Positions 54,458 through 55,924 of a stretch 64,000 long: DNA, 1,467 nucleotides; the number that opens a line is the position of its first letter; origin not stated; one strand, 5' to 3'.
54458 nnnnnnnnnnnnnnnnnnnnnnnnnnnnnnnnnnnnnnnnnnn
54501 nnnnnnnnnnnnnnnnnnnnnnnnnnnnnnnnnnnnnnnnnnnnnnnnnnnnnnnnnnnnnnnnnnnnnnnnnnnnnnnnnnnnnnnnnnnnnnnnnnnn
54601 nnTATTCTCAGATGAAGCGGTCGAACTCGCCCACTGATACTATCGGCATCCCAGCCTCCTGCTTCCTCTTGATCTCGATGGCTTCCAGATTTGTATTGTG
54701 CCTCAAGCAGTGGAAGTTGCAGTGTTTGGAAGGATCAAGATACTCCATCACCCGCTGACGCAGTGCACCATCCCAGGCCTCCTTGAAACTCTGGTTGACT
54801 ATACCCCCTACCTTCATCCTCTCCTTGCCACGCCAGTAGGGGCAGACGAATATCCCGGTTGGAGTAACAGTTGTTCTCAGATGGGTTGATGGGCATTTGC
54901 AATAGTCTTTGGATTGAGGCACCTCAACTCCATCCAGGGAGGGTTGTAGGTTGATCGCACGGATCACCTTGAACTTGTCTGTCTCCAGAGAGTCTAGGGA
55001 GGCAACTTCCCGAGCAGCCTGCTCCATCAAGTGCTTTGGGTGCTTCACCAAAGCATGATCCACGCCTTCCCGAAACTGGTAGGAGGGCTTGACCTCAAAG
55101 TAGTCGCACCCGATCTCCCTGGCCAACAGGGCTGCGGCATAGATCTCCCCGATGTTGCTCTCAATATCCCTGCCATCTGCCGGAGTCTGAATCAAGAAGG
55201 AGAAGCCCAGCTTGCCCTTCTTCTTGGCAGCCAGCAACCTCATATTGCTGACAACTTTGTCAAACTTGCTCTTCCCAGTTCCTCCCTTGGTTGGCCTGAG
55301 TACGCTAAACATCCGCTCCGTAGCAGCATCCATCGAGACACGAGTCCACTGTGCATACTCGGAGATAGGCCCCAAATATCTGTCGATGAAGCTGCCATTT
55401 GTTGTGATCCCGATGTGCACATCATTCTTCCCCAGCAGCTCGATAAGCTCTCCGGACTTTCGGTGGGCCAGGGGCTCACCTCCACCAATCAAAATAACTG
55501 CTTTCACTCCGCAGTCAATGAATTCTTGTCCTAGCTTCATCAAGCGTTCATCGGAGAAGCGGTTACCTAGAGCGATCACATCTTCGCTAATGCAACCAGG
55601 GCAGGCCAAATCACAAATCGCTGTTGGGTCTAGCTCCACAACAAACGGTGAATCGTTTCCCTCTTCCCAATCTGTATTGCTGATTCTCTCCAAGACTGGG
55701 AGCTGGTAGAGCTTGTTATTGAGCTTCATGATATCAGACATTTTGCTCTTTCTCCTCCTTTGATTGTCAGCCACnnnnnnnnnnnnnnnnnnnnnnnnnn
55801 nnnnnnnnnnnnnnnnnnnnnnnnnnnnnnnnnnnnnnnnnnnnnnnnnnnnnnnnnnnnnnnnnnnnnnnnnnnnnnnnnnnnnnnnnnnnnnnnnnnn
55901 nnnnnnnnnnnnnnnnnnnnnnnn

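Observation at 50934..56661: Seven-gene enzyme cassette (kinase / HxD..H oxygenase-like / ParB-like / unknown / FAD oxidase / radical SAM / amidoligase-like): candidate DNA or nucleotide hypermodification pathway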

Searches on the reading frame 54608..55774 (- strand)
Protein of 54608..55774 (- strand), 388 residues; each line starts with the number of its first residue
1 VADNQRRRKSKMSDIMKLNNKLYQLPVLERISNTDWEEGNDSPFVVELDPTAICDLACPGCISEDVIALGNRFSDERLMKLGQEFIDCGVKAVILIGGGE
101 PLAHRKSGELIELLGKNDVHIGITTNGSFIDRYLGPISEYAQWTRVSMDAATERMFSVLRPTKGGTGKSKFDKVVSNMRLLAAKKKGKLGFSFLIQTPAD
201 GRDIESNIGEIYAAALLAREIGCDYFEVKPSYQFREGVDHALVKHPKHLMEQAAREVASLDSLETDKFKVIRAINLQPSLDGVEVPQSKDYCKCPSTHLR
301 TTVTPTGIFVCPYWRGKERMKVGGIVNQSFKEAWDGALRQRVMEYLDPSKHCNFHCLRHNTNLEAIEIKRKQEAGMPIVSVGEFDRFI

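Call 3: search_protein_families(library=pfam, proteins=[window:54608-55774:-], max_evalue=1)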
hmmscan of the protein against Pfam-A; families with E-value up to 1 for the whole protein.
window:54608-55774:- (388 aa): 3 families
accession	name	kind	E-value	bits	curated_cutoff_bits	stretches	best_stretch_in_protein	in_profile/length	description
PF04055.27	Radical_SAM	-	7.4e-13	49.4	29.5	1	50-184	3-139/166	Radical SAM superfamily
PF13353.11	Fer4_12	-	0.018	15.8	22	1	54-115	15-75/137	4Fe-4S single cluster domain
PF13186.11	SPASM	-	0.036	14.8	21.5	1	292-353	1-64/67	Iron-sulfur cluster-binding domain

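Call 4: search_protein_families(library=phrogs, proteins=[window:54608-55774:-], max_evalue=0.01)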
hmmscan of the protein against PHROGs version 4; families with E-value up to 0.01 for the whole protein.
window:54608-55774:- (388 aa): 6 families
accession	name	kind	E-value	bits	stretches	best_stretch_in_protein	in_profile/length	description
phrog_21308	-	other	8.6e-06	25.1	1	45-247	414-612/735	radical SAM domain-containing protein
phrog_13987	-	other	2.9e-05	24.5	1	44-133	15-107/274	radical SAM domain-containing protein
phrog_16999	-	other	0.00015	22.5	1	40-142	7-105/288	Fe-S oxidoreductase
phrog_14086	-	other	0.00018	22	1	46-141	89-194/353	radical SAM domain-containing protein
phrog_2076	-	moron, auxiliary metabolic gene and host takeover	0.00046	20.7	1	53-129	40-124/247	QueE-like radical SAM domain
phrog_1802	-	other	0.0043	17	1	37-135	37-146/556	radical SAM domain-containing protein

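Call 26: search_dna_similar(query=window:54608-55774:-, collection=phages, mode=protein, max_rows=30, max_evalue=0.001)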
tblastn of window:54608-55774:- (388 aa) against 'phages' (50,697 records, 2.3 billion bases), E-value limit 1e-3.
Records with a match: 6; places in all: 6; records where one place covers at least 80% of the query: 3.
Best place of each record, by identity: <60% 6.
By first word of the organism name: uncultured 2; Pelagibacter 2; Caudoviricetes 1; Bacteriophage 1.
By host as written in the record: - 4; Candidatus Pelagibacter ubique HTCC1062 2.
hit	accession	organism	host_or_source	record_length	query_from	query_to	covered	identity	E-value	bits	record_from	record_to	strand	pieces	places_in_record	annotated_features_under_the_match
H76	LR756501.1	uncultured phage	metagenomic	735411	43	363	83%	22.6%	2e-16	87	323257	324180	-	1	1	record has no annotation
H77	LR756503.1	uncultured phage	metagenomic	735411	43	363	83%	22.6%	2e-16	87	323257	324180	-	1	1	record has no annotation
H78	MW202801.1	Caudoviricetes sp.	Manatee Spring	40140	43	362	82%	21.7%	2e-12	75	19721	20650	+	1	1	putative fe/-s oxidoreductase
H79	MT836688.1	Bacteriophage sp.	human fecal samples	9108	43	178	35%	29.5%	1e-4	50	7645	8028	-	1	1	record has no annotation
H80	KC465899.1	Pelagibacter phage HTVC008M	Candidatus Pelagibacter ubique HTCC1062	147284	35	153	31%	27.0%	7e-6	54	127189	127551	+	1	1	hypothetical protein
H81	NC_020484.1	Pelagibacter phage HTVC008M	Candidatus Pelagibacter ubique HTCC1062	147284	35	153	31%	27.0%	7e-6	54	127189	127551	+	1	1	hypothetical protein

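Call 48: search_protein_families(library=ncbifam, proteins=[window:54608-55774:-], max_evalue=0.1)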
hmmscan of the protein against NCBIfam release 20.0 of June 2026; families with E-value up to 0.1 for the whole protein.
window:54608-55774:- (388 aa): 38 families (the best 25 are shown)
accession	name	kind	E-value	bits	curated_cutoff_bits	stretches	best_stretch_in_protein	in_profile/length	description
TIGR04317.1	W_rSAM_matur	equivalog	5.5e-12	45.5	380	1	48-186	8-147/349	tungsten cofactor oxidoreductase radical SAM maturase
TIGR02666.1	moaA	equivalog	5.8e-11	41.9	284.05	1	51-160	17-134/336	GTP 3',8-cyclase MoaA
TIGR03470.1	HpnH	equivalog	1.3e-10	40.8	225.05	1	40-242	24-211/318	adenosyl-hopene transferase HpnH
TIGR02668.1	moaA_archaeal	equivalog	2.4e-08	33.4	325.25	1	51-160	17-128/303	GTP 3',8-cyclase MoaA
TIGR03962.1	mycofact_rSAM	equivalog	2.6e-08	33.4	265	1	36-192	4-155/339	mycofactocin radical SAM maturase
NF001199.0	PRK00164.2-1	equivalog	9.5e-08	31.5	231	1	51-159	19-129/308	GTP 3',8-cyclase MoaA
TIGR04250.1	SCM_rSAM_ScmE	equivalog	3.9e-07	29.3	400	1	43-182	2-138/358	SynChlorMet cassette radical SAM/SPASM protein ScmE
TIGR04163.1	rSAM_cobopep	equivalog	5.2e-07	28.8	375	1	45-183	65-210/428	peptide-modifying radical SAM enzyme CbpB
TIGR04054.1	rSAM_NirJ1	equivalog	1e-06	27.6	650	1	45-133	37-125/387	putative heme d1 biosynthesis radical SAM protein NirJ1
NF045574.1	sacti_mat_StsB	exception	2.9e-06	26.4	625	1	51-183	103-230/466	StsB family radical SAM/SPASM domain sactipeptide maturase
NF038283.1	viperin_w_prok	equivalog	5.6e-06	25.7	180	1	53-155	11-121/281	viperin family antiviral radical SAM protein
TIGR04053.2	TIGR04053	equivalog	6.9e-06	25.5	395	1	40-181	4-145/366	TIGR04053 family radical SAM/SPASM domain-containing protein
NF033640.1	N_Twi_rSAM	subfamily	1.2e-05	24.6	170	1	13-196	79-281/398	twitch domain-containing radical SAM protein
TIGR04251.1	SCM_rSAM_ScmF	equivalog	2e-05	24.2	400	1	80-165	44-130/353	SynChlorMet cassette radical SAM/SPASM protein ScmF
TIGR04466.1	rSAM_BlsE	equivalog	2.2e-05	24.1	400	1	71-164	29-122/327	cytosylglucuronate decarboxylase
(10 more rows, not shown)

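Call 49: search_solved_structures(query=window:54608-55774:-, max_evalue=1)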
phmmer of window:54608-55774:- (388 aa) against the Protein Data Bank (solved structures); distinct sequences matched with E-value up to 1: 14.
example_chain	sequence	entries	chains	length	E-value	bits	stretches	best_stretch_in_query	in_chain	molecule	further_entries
8wm2_A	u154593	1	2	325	0.00042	22.5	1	50-258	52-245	Fe-S radical SAM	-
1tv7_A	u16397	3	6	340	0.00066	21.8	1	51-159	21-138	Molybdenum cofactor biosynthesis protein A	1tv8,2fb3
2fb2_A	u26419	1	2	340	0.00077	21.6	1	54-159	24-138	Molybdenum cofactor biosynthesis protein A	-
9iho_D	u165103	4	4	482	0.055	15.5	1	83-147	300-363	NUCM (49 kDa) subunit of mitochondrial NADH:ubiquinone oxidoreductase (Complex I)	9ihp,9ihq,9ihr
7vob_C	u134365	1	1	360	0.08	15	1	58-163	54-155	Cytosylglucuronate decarboxylase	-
7voc_C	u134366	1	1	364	0.081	14.9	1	58-163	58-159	Cytosylglucuronate decarboxylase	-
5tgs_A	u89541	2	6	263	0.15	14.1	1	25-132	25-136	7-carboxy-7-deazaguanine synthase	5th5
5hdt_E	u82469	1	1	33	0.25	13.3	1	156-180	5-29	Wings apart-like protein homolog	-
7arc_D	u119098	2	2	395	0.46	12.5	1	67-153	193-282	ND7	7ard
6h8k_C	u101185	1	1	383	0.63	12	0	82-148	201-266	NUCM protein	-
6gcs_C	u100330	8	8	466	0.82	11.6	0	82-148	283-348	49-KDA PROTEIN (NUCM) | Subunit NUCM of NADH:Ubiquinone Oxidoreductase (Complex I) | NUCM protein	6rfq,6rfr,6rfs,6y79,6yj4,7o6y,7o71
6y1x_A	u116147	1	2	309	0.83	11.6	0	89-130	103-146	Radical SAM domain protein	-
7b0n_D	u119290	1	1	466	0.9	11.5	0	82-148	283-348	NUCM protein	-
4wz7_C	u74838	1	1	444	0.97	11.4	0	82-148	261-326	NUCM protein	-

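Call 80: find_homologous_proteins(query=window:54608-55741:-)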
Query window:54608-55741:- (377 aa): 1319 proteins with E <= 0.001 among 5202 candidates; the best 120 are listed.
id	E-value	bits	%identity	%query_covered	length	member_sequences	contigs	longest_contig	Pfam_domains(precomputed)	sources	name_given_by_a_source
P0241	2.1e-256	868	100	100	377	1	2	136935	PF04055.28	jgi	jgi:MoaA/NifB/PqqE/SkfB family radical SAM enzyme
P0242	7.6e-192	655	75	100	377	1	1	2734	PF04055.28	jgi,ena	-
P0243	1.0e-189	648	74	100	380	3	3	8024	PF04055.28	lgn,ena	-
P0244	2.6e-188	644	72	100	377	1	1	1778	PF04055.28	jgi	jgi:MoaA/NifB/PqqE/SkfB family radical SAM enzyme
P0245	4.4e-188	643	74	100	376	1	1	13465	PF04055.28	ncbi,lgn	-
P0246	1.3e-185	635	72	100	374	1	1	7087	PF04055.28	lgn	-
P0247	6.9e-185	632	72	100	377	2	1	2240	PF04055.28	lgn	-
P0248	1.8e-184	631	74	100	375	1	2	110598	PF04055.28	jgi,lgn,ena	-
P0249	3.6e-184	630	73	99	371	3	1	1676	PF04055.28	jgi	jgi:MoaA/NifB/PqqE/SkfB family radical SAM enzyme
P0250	2.3e-182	624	72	100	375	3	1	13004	PF13186.12,PF04055.28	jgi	-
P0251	2.9e-182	624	72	100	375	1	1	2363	PF04055.28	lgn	-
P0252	3.1e-182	624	72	100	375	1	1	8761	PF04055.28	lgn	-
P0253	4.0e-182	623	72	100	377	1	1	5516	PF04055.28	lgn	-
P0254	1.1e-181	622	72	100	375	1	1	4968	PF04055.28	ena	-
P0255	2.1e-181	621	72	100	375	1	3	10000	PF04055.28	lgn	-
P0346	1.5e-149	516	60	100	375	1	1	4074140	PF04055.28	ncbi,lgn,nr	ncbi:radical SAM protein [Ectothiorhodospiraceae bacterium BW-2]|nr:radical SAM protein [Ectothiorho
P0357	1.4e-147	510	59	100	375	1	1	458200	PF04055.28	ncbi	-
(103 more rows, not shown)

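Call 82: find_encoding_contigs(protein=P0346, flank=9000, max_places=1)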
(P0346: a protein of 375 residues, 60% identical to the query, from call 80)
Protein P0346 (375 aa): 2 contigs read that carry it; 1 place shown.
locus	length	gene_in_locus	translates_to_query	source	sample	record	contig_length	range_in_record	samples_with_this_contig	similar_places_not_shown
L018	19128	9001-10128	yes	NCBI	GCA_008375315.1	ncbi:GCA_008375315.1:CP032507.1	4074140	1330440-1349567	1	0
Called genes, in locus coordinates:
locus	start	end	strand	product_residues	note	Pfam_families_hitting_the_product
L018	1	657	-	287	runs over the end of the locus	PF01370:Epimerase, PF04321:RmlD_sub_bind, PF16363:GDP_Man_Dehyd (faint)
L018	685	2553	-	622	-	PF02310:B12-binding, PF04055:Radical_SAM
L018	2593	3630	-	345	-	PF08240:ADH_N, PF16912:Glu_dehyd_C (weak), PF00107:ADH_zinc_N, PF13602:ADH_zinc_N_2 (weak)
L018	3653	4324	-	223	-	PF13489:Methyltransf_23, PF01209:Ubie_methyltran, PF02353:CMAS (weak), PF07021:MetW (weak), PF13847:Methyltransf_31, PF08241:Methyltransf_11, PF08242:Methyltransf_12, PF13649:Methyltransf_25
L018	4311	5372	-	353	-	PF01636:APH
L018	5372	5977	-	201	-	-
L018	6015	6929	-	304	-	PF02779:Transket_pyr, PF02780:Transketolase_C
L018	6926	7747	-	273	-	PF00456:Transketolase_N, PF13292:DXP_synthase_N, PF00676:E1_dh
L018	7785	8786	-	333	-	PF01370:Epimerase, PF04321:RmlD_sub_bind, PF16363:GDP_Man_Dehyd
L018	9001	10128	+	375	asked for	PF04055:Radical_SAM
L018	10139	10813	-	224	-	PF13847:Methyltransf_31 (weak), PF08241:Methyltransf_11, PF08242:Methyltransf_12 (weak), PF13649:Methyltransf_25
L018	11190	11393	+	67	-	-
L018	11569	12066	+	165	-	-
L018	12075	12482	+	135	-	PF13359:DDE_Tnp_4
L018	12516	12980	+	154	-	PF05685:Uma2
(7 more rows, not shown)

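Call 83: find_encoding_contigs(protein=P0357, flank=9000, max_places=1)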
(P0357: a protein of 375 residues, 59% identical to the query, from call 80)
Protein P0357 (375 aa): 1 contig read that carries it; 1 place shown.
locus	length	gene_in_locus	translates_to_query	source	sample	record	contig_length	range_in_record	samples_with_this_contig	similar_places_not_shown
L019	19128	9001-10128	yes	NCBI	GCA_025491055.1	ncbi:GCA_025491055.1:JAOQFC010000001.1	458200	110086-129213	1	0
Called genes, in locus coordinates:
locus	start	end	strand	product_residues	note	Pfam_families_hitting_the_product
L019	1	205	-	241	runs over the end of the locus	PF00588:SpoU_methylase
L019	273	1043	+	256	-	PF00459:Inositol_P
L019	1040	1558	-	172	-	-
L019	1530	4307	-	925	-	PF08757:CotH, PF13229:Beta_helix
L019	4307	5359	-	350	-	-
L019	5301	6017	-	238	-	PF16316:DUF4956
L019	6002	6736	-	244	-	PF09359:VTC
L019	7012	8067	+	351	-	PF01073:3Beta_HSD, PF01370:Epimerase, PF02719:Polysacc_synt_2, PF04321:RmlD_sub_bind, PF16363:GDP_Man_Dehyd, PF07993:NAD_binding_4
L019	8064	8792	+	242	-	PF00483:NTP_transferase, PF12804:NTP_transf_3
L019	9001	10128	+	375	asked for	PF04055:Radical_SAM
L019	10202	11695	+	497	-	PF00171:Aldedh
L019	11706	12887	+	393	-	PF01071:GARS_A, PF02222:ATP-grasp (weak), PF02655:ATP-grasp_3, PF02786:CPSase_L_D2, PF07478:Dala_Dala_lig_C, PF13535:ATP-grasp_4 (weak)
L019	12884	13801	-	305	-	-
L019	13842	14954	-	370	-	PF01041:DegT_DnrJ_EryC1, PF00155:Aminotran_1_2 (weak)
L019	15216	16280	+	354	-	PF07429:Glyco_transf_56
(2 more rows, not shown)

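Call 85: find_related_loci(query=window:54608-55741:-, collection=genome_contigs, flank=7000)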
Query window:54608-55741:- (377 aa) in genome_contigs; peptide patterns used: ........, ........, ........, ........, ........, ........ (x = any residue, [..] = any of these).
118 stretches matched a pattern; 52 encode a relative of the query (tblastn E <= 1e-3); 52 distinct loci.
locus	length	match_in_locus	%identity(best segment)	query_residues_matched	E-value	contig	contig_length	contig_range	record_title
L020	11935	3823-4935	58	5-377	6e-147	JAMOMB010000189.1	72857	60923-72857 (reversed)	MAG: Sedimenticola sp. isolate 4281-140_maxbin2_scaf2bin.080 4281-140_scaffold_62_c1, whole genome shotgun sequence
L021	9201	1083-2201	57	1-377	4e-144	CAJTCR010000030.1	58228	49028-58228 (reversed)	Eubacteriaceae bacterium isolate B36_36_MI_H genome assembly, contig: MGBC000105.30, whole genome shotgun sequence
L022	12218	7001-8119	55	1-377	2e-141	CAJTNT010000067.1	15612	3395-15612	MAG TPA_asm: uncultured Lachnospiraceae bacterium isolate MGBC104031 genome assembly, contig: MGBC104031.67, whole genom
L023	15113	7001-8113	55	5-377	1e-140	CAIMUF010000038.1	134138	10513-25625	MAG: uncultured Sulfuricurvum sp. isolate MJ-time_bin-9098 genome assembly, contig: bin-9098:38/86, whole genome shotgun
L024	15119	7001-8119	55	1-377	2e-139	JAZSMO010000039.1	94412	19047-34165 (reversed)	MAG: Lachnospiraceae bacterium isolate T1900044554_TS20190020.MAGScoT_cleanbin_000043 SGB_271_k141_2198621, whole genome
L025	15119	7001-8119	55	1-377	2e-138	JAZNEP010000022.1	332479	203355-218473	MAG: Lachnospiraceae bacterium isolate T1900044719_TS20190185.MAGScoT_cleanbin_000022 SGB_1899_k141_1128138, whole genom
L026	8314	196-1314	55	1-377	1e-138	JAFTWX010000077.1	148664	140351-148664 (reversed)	MAG: Lachnospiraceae bacterium isolate RGIG4224 Roe_deer_Colon-4__c353508, whole genome shotgun sequence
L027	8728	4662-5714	58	5-357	3e-138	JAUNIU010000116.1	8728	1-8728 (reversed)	MAG: Eubacteriales bacterium isolate S29M_St_14 NODE_2991_length_8728_cov_6.238326, whole genome shotgun sequence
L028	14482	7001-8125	56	1-377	2e-137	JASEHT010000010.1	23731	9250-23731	MAG: Smithella sp. isolate Yes70-30 NODE_10_length_23731_cov_4.765290, whole genome shotgun sequence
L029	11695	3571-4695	53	2-377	1e-135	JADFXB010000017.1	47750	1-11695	MAG: Magnetococcales bacterium isolate nDH2bin6 nDH2_bin6_NODE_17_length_47750_cov_11.103030, whole genome shotgun seque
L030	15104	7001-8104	51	5-377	1e-127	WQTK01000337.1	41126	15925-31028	MAG: Candidatus Fibrimonadales bacterium isolate Co191P4bin13 JGI24696J40584_12961703, whole genome shotgun sequence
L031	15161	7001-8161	53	5-377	1e-125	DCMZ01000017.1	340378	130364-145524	MAG TPA_asm: Bdellovibrionaceae bacterium UBA1609 UBA1609_contig_2660, whole genome shotgun sequence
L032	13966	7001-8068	52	5-353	1e-122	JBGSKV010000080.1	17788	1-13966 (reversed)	MAG: Oligoflexales bacterium isolate JTS-AC19 k141_1398538, whole genome shotgun sequence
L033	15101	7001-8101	52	5-364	1e-118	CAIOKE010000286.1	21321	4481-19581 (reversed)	MAG: uncultured Planctomycetaceae bacterium isolate LaPlata_bin-4282 genome assembly, contig: bin-4282:286/373, whole ge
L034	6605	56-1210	48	5-377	3e-112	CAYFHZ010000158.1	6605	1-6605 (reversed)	MAG TPA_asm: uncultured Bacteriovoracaceae bacterium isolate ERP003628_co1_279 genome assembly, contig: NODE_9954_length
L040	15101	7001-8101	43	1-377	1e-97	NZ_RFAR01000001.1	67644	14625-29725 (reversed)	Aquitalea palustris strain MWU14-2217 NODE1length67606cov22.655224, whole genome shotgun sequence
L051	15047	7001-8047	42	5-362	3e-87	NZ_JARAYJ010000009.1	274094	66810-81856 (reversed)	Streptomyces niveiscabiei strain MD20-5-1 MD20-5-1_9, whole genome shotgun sequence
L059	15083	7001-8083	40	5-377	7e-85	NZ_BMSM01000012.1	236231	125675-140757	Streptomyces griseoviridis strain JCM 4250 sequence12, whole genome shotgun sequence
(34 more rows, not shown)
